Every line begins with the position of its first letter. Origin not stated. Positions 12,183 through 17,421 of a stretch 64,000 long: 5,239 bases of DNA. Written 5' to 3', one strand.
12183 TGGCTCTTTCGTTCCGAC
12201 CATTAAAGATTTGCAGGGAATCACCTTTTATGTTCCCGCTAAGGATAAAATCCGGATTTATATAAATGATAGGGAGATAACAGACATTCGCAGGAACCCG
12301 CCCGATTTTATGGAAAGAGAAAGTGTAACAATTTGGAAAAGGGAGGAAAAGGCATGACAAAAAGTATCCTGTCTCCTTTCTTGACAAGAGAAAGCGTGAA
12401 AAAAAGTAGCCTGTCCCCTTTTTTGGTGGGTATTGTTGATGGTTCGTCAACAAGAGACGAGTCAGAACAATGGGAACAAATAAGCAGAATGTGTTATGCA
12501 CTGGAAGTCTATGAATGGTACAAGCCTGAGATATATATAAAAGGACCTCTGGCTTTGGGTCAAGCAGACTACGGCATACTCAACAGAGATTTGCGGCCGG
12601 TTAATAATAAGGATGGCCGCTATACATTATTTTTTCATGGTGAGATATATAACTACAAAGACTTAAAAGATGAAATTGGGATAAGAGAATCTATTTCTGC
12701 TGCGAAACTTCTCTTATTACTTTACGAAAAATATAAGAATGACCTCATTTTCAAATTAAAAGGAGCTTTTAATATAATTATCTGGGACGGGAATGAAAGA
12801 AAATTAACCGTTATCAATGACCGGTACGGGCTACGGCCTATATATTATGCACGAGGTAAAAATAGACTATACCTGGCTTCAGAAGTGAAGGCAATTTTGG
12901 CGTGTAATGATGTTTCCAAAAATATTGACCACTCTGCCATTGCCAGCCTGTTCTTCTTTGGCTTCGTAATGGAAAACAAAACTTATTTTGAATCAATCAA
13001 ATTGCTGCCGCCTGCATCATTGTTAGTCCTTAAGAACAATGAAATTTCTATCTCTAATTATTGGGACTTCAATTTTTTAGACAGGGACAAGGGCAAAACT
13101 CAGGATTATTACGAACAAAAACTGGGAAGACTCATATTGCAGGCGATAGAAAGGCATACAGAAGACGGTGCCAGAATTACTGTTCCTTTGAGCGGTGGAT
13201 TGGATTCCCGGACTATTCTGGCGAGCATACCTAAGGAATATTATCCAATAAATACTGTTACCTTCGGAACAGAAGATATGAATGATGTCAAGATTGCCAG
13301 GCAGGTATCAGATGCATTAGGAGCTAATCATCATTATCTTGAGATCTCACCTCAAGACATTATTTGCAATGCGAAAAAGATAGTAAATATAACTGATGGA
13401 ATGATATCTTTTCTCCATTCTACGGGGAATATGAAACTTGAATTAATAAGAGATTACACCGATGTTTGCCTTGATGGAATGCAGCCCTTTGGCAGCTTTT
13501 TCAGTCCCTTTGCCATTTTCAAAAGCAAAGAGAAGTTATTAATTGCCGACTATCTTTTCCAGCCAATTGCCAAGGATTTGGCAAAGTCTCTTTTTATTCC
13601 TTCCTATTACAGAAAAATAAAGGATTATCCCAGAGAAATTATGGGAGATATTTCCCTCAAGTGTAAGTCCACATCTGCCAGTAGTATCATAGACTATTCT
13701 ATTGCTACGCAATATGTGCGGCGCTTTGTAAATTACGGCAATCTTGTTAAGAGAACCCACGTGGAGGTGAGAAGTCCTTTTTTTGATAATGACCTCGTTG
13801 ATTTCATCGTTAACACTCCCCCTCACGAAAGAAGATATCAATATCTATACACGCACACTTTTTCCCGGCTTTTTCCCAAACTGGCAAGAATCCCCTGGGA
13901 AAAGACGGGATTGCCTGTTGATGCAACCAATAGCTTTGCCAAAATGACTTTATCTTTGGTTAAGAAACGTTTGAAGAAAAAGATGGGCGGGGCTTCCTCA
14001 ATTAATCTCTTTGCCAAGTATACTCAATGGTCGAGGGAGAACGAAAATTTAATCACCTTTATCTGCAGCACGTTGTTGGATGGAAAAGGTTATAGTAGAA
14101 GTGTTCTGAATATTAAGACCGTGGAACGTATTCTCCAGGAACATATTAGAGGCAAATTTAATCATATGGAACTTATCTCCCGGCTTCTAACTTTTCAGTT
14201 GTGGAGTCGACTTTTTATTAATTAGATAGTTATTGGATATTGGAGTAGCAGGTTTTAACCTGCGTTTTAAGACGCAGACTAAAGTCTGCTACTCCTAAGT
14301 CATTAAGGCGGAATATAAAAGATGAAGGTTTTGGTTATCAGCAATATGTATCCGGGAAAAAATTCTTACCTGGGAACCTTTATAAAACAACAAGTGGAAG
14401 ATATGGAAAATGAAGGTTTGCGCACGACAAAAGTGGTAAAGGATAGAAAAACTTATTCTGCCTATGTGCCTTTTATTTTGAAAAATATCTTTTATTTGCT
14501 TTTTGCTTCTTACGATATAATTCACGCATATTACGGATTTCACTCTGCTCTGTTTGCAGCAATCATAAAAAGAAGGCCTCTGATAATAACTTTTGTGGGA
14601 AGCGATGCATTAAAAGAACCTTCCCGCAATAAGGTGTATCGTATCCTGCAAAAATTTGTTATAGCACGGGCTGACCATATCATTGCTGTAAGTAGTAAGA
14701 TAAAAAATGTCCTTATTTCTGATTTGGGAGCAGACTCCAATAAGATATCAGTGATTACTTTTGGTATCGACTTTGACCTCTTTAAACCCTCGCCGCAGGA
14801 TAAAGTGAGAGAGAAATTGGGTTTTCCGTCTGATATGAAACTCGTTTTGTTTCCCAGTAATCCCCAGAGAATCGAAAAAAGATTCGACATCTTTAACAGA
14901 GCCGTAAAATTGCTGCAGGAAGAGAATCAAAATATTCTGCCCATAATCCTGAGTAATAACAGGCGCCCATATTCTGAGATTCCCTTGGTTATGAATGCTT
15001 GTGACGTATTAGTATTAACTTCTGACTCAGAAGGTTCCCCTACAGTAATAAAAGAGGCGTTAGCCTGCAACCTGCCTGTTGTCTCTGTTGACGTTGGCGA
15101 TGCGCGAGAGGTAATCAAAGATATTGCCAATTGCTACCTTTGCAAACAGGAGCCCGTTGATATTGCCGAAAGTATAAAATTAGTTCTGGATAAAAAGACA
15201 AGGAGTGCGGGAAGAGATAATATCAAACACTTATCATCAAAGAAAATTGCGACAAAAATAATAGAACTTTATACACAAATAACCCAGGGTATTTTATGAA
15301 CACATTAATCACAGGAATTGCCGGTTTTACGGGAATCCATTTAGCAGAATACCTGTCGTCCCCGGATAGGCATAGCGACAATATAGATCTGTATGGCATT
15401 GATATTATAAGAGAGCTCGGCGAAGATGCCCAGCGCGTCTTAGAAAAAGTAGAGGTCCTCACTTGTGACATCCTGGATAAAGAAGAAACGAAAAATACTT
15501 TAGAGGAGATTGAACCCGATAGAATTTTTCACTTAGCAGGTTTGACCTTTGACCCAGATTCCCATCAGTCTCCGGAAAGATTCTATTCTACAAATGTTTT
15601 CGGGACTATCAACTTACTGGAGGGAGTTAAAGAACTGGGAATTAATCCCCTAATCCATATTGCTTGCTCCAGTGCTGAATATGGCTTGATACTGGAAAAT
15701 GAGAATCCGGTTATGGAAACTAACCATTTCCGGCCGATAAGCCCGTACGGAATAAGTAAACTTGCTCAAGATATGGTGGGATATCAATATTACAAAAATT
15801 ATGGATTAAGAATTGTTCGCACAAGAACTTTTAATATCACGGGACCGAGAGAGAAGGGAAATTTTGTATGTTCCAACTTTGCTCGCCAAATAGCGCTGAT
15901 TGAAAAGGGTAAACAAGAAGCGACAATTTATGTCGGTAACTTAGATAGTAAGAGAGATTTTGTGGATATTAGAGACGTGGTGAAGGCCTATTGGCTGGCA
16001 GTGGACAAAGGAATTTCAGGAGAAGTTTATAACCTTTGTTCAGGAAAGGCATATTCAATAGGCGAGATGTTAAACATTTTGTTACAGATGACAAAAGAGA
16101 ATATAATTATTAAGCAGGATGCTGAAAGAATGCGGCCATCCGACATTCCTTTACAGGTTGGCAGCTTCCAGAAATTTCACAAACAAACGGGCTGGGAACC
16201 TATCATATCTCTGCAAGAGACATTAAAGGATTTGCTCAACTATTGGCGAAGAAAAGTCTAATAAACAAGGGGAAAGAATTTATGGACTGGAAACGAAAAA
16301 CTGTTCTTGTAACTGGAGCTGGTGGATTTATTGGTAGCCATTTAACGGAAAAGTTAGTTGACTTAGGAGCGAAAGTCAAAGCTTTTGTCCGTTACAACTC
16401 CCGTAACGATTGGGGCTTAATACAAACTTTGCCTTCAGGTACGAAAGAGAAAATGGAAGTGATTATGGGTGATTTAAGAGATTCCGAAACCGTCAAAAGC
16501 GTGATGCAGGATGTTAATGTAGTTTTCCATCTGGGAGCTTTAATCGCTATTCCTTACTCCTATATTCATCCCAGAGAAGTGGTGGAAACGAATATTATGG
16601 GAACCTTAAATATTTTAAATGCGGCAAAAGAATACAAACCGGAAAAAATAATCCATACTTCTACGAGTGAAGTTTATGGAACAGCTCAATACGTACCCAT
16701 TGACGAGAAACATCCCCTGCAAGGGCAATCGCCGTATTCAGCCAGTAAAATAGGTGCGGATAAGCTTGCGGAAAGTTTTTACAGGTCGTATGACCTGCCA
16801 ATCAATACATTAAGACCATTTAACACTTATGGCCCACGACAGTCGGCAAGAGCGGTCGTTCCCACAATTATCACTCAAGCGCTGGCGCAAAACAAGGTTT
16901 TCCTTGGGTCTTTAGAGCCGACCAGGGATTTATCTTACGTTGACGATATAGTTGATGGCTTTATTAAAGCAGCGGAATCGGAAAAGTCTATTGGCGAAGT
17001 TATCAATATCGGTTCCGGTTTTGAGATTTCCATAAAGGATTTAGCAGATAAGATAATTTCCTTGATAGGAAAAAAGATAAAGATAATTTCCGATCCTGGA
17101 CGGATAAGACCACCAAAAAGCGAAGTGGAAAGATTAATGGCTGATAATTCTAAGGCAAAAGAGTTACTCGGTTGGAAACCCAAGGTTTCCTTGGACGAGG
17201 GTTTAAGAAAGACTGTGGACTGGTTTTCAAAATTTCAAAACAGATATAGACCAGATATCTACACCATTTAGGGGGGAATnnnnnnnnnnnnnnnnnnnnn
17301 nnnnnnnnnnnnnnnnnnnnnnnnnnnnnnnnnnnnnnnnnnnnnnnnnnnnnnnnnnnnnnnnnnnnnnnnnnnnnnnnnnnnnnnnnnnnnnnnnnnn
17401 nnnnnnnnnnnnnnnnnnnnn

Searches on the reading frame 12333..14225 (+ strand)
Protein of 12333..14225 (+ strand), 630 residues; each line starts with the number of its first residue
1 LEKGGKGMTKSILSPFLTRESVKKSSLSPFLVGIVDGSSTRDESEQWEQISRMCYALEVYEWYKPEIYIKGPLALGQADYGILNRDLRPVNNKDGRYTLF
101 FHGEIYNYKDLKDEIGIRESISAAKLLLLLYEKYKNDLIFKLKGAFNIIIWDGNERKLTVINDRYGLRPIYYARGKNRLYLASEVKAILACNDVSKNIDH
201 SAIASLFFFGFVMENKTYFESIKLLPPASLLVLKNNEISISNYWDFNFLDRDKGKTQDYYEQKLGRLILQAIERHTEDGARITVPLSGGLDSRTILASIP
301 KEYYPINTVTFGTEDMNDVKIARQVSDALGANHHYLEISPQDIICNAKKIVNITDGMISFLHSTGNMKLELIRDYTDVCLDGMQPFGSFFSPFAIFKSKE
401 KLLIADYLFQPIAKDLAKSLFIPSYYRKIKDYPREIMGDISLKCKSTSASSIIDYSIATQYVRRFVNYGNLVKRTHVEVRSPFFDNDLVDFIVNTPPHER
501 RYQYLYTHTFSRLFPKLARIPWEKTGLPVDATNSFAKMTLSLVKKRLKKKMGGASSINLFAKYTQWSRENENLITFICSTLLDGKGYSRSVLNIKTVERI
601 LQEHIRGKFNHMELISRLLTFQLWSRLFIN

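Call 4: search_protein_families(library=pfam, proteins=[window:12333-14225:+], max_evalue=0.01)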
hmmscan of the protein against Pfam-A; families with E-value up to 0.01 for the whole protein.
window:12333-14225:+ (630 aa): 6 families
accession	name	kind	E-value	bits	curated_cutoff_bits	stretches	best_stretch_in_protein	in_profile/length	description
PF00733.27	Asn_synthase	-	2.3e-23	83.9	21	2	264-358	2-99/354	Asparagine synthase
PF13537.11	GATase_7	-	8.1e-23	81.2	25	1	87-190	13-123/123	Glutamine amidotransferase domain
PF13522.11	GATase_6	-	7e-16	58.9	27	1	84-184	23-130/130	Glutamine amidotransferase domain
PF06508.19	QueC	-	2.7e-05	24.2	22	1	284-340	4-63/210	Queuosine biosynthesis protein QueC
PF09147.15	CarA_N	-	0.0037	17.5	21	1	92-170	42-123/199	Carbapenam-3-carboxylate synthase, N-terminal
PF24167.1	DUF7411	-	0.0069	16.4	28.7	0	283-349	4-68/194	Family of unknown function (DUF7411)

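Call 5: search_protein_families(library=ncbifam, proteins=[window:12333-14225:+], max_evalue=0.01)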
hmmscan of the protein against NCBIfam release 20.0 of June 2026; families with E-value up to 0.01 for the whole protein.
window:12333-14225:+ (630 aa): 9 families
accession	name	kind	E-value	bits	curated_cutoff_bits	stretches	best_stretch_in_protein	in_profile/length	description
TIGR01536.1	asn_synth_AEB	equivalog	8.7e-57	193.3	267.1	1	88-499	63-486/517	asparagine synthase (glutamine-hydrolyzing)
TIGR03108.1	eps_aminotran_1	hypoth_equivalog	1.5e-46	159.3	816.9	1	32-343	5-325/628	XrtA/PEP-CTERM system amidotransferase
TIGR03104.1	trio_amidotrans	equivalog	5e-36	124.1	570.1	1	46-500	16-492/589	N-acetylglutaminylglutamine amidotransferase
NF033535.1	lass_lactam_cya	exception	7.7e-34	117.2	525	1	89-296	62-273/668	lasso peptide isopeptide bond-forming cyclase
NF006949.0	PRK09431.1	equivalog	3.7e-31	108.3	499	2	83-194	56-172/554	asparagine synthase B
NF033561.1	macrolact_Ik_Al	subfamily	7e-19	67.8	300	1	122-355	59-293/561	albusnodin/ikarugamycin family macrolactam cyclase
TIGR00364.1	TIGR00364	equivalog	6.4e-07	29.1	150.3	1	285-339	4-60/201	7-cyano-7-deazaguanine synthase QueC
NF008317.0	PRK11106.1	equivalog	0.0019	17.6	378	1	282-335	4-59/231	7-cyano-7-deazaguanine synthase QueC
NF011155.0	PRK14561.1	equivalog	0.0021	17.8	207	1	282-363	3-85/195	hypothetical protein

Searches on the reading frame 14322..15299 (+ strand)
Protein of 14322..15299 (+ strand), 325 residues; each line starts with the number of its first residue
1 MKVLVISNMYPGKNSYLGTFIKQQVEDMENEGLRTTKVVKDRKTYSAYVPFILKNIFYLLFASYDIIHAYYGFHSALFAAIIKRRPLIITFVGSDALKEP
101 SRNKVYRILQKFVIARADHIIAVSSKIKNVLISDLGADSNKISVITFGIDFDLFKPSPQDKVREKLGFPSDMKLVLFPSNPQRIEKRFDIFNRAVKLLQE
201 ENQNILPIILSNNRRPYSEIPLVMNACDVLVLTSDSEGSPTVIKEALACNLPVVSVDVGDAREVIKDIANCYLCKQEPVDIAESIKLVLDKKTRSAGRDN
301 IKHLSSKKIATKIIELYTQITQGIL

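Call 4: search_protein_families(library=pfam, proteins=[window:14322-15299:+], max_evalue=0.01)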
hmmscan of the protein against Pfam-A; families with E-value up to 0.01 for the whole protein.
window:14322-15299:+ (325 aa): 6 families
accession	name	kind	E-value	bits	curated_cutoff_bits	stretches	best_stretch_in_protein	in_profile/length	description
PF00534.26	Glycos_transf_1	-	2.1e-17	63.6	26.4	1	215-293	81-161/172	Glycosyl transferases group 1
PF13439.12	Glyco_transf_4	-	2.9e-14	53.9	28.5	1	40-152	49-169/170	Glycosyltransferase Family 4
PF13692.12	Glyco_trans_1_4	-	6.1e-14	52.9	27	1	218-290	68-141/142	Glycosyl transferases group 1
PF13579.12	Glyco_trans_4_4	-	8e-10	39.7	29.7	1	62-147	70-157/158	Glycosyl transferase 4-like domain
PF13477.12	Glyco_trans_4_2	-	1.1e-05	26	23.4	1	63-124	74-139/139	Glycosyl transferase 4-like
PF02350.25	Epimerase_2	-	0.00022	20.7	30.6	1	217-313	250-342/347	UDP-N-acetylglucosamine 2-epimerase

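Call 73: search_protein_families(library=ncbifam, proteins=[window:14322-15299:+], max_evalue=1e-10)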
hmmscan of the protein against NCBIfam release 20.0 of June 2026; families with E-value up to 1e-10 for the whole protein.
window:14322-15299:+ (325 aa): 10 families
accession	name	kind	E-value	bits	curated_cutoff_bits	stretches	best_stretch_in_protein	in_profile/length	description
NF047684.1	TeichurnBiosyTuaC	equivalog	1.7e-24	86.5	550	0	224-296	287-359/391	teichuronic acid biosynthesis protein TuaC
TIGR03088.1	stp2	hypoth_equivalog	9e-21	74.3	409.05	1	218-319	264-368/374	TIGR03088 family PEP-CTERM/XrtA system glycosyltransferase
TIGR03999.1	thiol_BshA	equivalog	5.1e-20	71.7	273.7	0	219-320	265-369/375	N-acetyl-alpha-D-glucosaminyl L-malate synthase BshA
TIGR03449.1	mycothiol_MshA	equivalog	6.5e-19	68.1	462.5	1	46-209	85-257/406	D-inositol-3-phosphate glycosyltransferase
TIGR02149.1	glgA_Coryne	subfamily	7.8e-18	64.8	302.4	0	168-320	229-390/391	glycogen synthase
NF053787.1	GlcN_PG_synth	equivalog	9.5e-16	57.6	480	1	114-306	141-341/361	N-acetylglucosaminyl phosphatidylglycerol synthase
NF041010.1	glycosy_Agl16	equivalog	7.8e-15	54.6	575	0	223-319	250-350/352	glycosylation protein Agl16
NF038229.1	Glyco4_Geo_Pelo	equivalog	4.3e-14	52.3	400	0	216-321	227-337/338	GPMC system family 4 glycosyltransferase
NF041876.1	EPS_EpsE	equivalog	3e-12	46.5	400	0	224-295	293-365/389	exopolysaccharide biosynthesis GT4 family glycosyltransferase EpsE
TIGR04047.1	MSMEG_0565_glyc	hypoth_equivalog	7.3e-11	41.8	259.85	0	216-318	266-372/373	MSMEG_0565 family glycosyltransferase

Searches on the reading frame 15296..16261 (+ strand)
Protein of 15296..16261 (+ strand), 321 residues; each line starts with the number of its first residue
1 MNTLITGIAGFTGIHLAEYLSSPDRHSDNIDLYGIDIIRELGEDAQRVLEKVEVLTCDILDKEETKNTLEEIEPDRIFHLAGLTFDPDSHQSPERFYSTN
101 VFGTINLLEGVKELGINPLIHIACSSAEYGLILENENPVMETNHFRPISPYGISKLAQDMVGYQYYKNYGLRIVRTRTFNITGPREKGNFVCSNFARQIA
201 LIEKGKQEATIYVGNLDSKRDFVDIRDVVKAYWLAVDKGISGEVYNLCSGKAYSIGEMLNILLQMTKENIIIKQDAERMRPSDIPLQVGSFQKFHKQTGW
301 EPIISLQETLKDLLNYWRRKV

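Call 4: search_protein_families(library=pfam, proteins=[window:15296-16261:+], max_evalue=0.01)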
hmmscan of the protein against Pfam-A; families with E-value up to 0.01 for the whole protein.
window:15296-16261:+ (321 aa): 6 families
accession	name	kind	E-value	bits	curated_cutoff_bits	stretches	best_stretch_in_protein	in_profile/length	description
PF16363.11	GDP_Man_Dehyd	-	5.7e-67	227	27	1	4-312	1-331/332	GDP-mannose 4,6 dehydratase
PF01370.27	Epimerase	-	3.7e-47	161.2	20.9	1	4-248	2-240/240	NAD dependent epimerase/dehydratase family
PF02719.21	Polysacc_synt_2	-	1e-12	48.3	20.2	2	39-123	41-127/293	Polysaccharide biosynthesis protein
PF01073.25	3Beta_HSD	-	4.3e-12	46.1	22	1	4-130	1-122/280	3-beta hydroxysteroid dehydrogenase/isomerase family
PF04321.23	RmlD_sub_bind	-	1.8e-07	30.9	27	1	1-176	1-148/287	RmlD substrate binding domain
PF07993.18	NAD_binding_4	-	2.3e-05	24.1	20.1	1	48-229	59-255/258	Male sterility protein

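Call 73: search_protein_families(library=ncbifam, proteins=[window:15296-16261:+], max_evalue=1e-10)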
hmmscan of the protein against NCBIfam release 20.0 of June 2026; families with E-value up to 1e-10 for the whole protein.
window:15296-16261:+ (321 aa): 14 families
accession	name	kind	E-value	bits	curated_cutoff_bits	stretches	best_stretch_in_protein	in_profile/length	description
TIGR04180.1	EDH_00030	hypoth_equivalog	3.1e-43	147.9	475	1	4-302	2-294/297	NAD-dependent 4,6-dehydratase LegB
TIGR01179.1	galE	equivalog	1e-37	129.7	262.3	1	3-316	2-324/332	UDP-glucose 4-epimerase GalE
TIGR01181.1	dTDP_gluc_dehyt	equivalog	3.8e-35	121.5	365.1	1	3-317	2-311/321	dTDP-glucose 4,6-dehydratase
TIGR01472.1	gmd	equivalog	1.2e-33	116.7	415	1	3-315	3-336/342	GDP-mannose 4,6-dehydratase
TIGR02197.1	heptose_epim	equivalog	6.4e-22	78.1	274.6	1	4-295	2-283/316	ADP-glyceromanno-heptose 6-epimerase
TIGR02622.1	CDP_4_6_dhtase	equivalog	2.4e-17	63.1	278.45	1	3-319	7-332/352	CDP-glucose 4,6-dehydratase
NF011728.1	PRK15181.1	equivalog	8.8e-16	57.8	760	1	4-317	19-337/348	Vi polysaccharide biosynthesis UDP-N-acetylglucosaminuronic acid C-4 epimerase TviC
NF007582.0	PRK10217.1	equivalog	7.2e-15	54.9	698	1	3-249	4-253/355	dTDP-glucose 4,6-dehydratase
NF007490.0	PRK10084.1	subfamily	8.7e-15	54.6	649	0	140-250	156-261/361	dTDP-glucose 4,6-dehydratase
NF007956.0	PRK10675.1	subfamily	1.9e-14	53.6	394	1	1-316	1-328/338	UDP-glucose 4-epimerase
NF052578.1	StrlDmthSdmBMthl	equivalog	2.3e-14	53.9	600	1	1-267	1-246/328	sterol demethylase protein SdmB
NF043036.1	ErythonDh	equivalog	8e-14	51.5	325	1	1-167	1-165/321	D-erythronate dehydrogenase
NF008360.0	PRK11150.1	equivalog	1.1e-12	47.8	452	1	122-270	113-258/310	ADP-glyceromanno-heptose 6-epimerase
TIGR03466.1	HpnA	hypoth_equivalog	1.4e-11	43.9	367.65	1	1-305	1-281/327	hopanoid-associated sugar epimerase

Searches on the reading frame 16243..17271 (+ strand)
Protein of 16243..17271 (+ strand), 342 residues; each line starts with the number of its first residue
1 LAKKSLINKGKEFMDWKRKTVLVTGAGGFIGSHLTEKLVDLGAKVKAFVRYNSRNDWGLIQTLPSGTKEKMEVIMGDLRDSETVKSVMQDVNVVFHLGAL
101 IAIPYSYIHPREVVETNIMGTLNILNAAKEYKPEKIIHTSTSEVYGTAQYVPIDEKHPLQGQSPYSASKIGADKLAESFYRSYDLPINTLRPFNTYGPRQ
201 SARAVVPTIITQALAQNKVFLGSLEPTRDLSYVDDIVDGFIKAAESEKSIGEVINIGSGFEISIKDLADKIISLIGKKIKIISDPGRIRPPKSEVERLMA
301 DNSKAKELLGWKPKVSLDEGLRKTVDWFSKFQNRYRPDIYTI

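Call 4: search_protein_families(library=pfam, proteins=[window:16243-17271:+], max_evalue=0.01)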
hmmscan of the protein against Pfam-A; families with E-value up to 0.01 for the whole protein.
window:16243-17271:+ (342 aa): 10 families
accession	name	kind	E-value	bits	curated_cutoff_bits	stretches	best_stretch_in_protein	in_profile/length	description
PF16363.11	GDP_Man_Dehyd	-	3.5e-77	260.5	27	1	22-324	1-332/332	GDP-mannose 4,6 dehydratase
PF01370.27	Epimerase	-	1.9e-55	188.3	20.9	1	21-257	1-240/240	NAD dependent epimerase/dehydratase family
PF01073.25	3Beta_HSD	-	1.1e-23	84.1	22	1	22-245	1-230/280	3-beta hydroxysteroid dehydrogenase/isomerase family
PF02719.21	Polysacc_synt_2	-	3e-23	82.9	20.2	1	21-302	1-277/293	Polysaccharide biosynthesis protein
PF07993.18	NAD_binding_4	-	2e-17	63.7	20.1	1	23-197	1-209/258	Male sterility protein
PF13460.12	NAD_binding_10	-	2.8e-11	44.1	27.2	1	25-175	1-130/184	NAD(P)H-binding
PF04321.23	RmlD_sub_bind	-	1.7e-09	37.7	27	1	20-175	2-135/287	RmlD substrate binding domain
PF05368.20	NmrA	-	1.3e-08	35.2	27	1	18-131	2-97/298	NmrA-like family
PF00106.31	adh_short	-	1.7e-08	34.6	26.6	1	19-92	1-72/195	short chain dehydrogenase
PF08659.16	KR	-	0.0071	16.7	22.6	0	20-92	2-76/180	KR domain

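Call 73: search_protein_families(library=ncbifam, proteins=[window:16243-17271:+], max_evalue=1e-10)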
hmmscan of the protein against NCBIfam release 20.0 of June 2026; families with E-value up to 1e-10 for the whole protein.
window:16243-17271:+ (342 aa): 22 families
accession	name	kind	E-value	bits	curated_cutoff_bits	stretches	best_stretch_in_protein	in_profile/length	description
TIGR04180.1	EDH_00030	hypoth_equivalog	9.2e-142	471.4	475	1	21-315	1-296/297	NAD-dependent 4,6-dehydratase LegB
TIGR01181.1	dTDP_gluc_dehyt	equivalog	5.7e-53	180.1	365.1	1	21-336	2-319/321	dTDP-glucose 4,6-dehydratase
TIGR01179.1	galE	equivalog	1.7e-43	148.7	262.3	1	21-201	2-182/332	UDP-glucose 4-epimerase GalE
TIGR02622.1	CDP_4_6_dhtase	equivalog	1.4e-40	139.5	278.45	1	16-334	2-336/352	CDP-glucose 4,6-dehydratase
TIGR03466.1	HpnA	hypoth_equivalog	9.1e-33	113.5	367.65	1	20-280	2-251/327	hopanoid-associated sugar epimerase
TIGR01472.1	gmd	equivalog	2.2e-31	109.3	415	1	19-325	1-335/342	GDP-mannose 4,6-dehydratase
NF007582.0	PRK10217.1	equivalog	3.6e-29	102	698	1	19-330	2-333/355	dTDP-glucose 4,6-dehydratase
NF007956.0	PRK10675.1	subfamily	5.3e-28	98.1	394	1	20-335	2-336/338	UDP-glucose 4-epimerase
NF011728.1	PRK15181.1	equivalog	1.3e-27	96.8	760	1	19-329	16-338/348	Vi polysaccharide biosynthesis UDP-N-acetylglucosaminuronic acid C-4 epimerase TviC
NF047922.1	GDPFucSynFcl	equivalog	2.3e-27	96.3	500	1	77-332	38-305/308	GDP-L-fucose synthase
NF007490.0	PRK10084.1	subfamily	5.1e-27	94.8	649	1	21-331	3-337/361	dTDP-glucose 4,6-dehydratase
TIGR02197.1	heptose_epim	equivalog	3.8e-25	88.7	274.6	1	21-329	1-314/316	ADP-glyceromanno-heptose 6-epimerase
NF042423.1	oxyalk_red_Shew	equivalog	7e-25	87.8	580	1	17-247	7-224/331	2-alkyl-3-oxoalkanoate reductase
NF042422.1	oxyalk_red_OleD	equivalog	1.4e-21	77.2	580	1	21-246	3-217/329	2-alkyl-3-oxoalkanoate reductase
NF008872.0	PRK11908.1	equivalog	1.6e-21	76.8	294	1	19-330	2-337/349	bifunctional UDP-4-keto-pentose/UDP-xylose synthase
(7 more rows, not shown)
